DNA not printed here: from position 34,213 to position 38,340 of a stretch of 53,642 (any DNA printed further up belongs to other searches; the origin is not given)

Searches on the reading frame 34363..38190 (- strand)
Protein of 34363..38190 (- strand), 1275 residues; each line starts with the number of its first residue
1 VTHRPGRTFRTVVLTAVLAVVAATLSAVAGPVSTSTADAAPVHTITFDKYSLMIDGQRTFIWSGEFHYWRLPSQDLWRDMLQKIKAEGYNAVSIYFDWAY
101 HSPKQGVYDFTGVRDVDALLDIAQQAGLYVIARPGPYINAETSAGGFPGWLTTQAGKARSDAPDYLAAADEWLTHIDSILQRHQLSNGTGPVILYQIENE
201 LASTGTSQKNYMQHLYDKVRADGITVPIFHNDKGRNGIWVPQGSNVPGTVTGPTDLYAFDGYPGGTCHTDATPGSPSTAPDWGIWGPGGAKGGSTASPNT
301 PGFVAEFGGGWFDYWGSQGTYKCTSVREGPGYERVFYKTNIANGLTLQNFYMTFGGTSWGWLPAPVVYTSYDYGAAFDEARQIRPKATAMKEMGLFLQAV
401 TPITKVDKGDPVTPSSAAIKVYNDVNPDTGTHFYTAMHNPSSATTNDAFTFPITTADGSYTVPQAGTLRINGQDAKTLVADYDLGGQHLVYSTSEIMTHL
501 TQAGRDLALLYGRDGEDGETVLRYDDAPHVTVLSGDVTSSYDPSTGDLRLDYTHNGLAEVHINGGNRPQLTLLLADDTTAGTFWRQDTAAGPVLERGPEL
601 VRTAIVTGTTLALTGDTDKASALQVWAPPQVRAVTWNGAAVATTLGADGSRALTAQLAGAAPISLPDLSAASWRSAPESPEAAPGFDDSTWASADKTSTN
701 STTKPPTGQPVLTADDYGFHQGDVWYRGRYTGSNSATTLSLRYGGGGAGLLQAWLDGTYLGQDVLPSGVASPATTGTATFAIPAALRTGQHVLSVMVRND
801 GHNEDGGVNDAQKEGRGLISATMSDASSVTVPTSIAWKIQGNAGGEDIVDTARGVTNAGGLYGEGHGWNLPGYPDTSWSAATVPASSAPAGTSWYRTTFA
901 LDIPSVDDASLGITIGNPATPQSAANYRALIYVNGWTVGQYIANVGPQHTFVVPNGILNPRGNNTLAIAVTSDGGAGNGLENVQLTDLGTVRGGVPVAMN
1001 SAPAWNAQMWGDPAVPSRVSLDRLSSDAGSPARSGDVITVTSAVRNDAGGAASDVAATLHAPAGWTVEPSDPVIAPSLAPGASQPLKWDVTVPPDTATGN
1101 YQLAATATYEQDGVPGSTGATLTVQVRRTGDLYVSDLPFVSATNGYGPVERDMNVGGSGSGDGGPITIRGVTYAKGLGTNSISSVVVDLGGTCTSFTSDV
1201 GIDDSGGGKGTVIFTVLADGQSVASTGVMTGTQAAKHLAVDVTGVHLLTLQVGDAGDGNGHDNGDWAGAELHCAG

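Call 10: search_protein_families(library=pfam, proteins=[window:34363-38190:-], max_evalue=0.001)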
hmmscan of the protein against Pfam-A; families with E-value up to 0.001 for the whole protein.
window:34363-38190:- (1275 aa): 8 families
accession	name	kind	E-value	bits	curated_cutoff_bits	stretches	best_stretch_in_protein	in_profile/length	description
PF01301.25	Glyco_hydro_35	-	5.7e-89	299.3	27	1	51-393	1-315/319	Glycosyl hydrolases family 35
PF08305.17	NPCBM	-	1.5e-47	161.5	23.9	1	1131-1271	2-136/137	NPCBM/NEW2 domain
PF13364.12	BetaGal_ABD2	-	1.2e-45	155.2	23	2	862-974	1-110/112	Beta-galactosidase second all-beta domain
PF10435.15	BetaGal_dom2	-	3.6e-38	131.6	25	1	408-583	9-180/180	Beta-galactosidase, domain 2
PF13363.11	BetaGal_dom3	-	9.9e-15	54.3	27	1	592-649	15-72/75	Beta-galactosidase, domain 3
PF10633.15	NPCBM_assoc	-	5.3e-14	52.6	24.4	1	1034-1109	3-77/78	NPCBM-associated, NEW3 domain of alpha-galactosidase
PF00150.24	Cellulase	-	2.7e-07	30.8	23.5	1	69-231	17-166/272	Cellulase (glycosyl hydrolase family 5)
PF02449.21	Glyco_hydro_42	-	1.8e-06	28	21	1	74-154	9-79/376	Beta-galactosidase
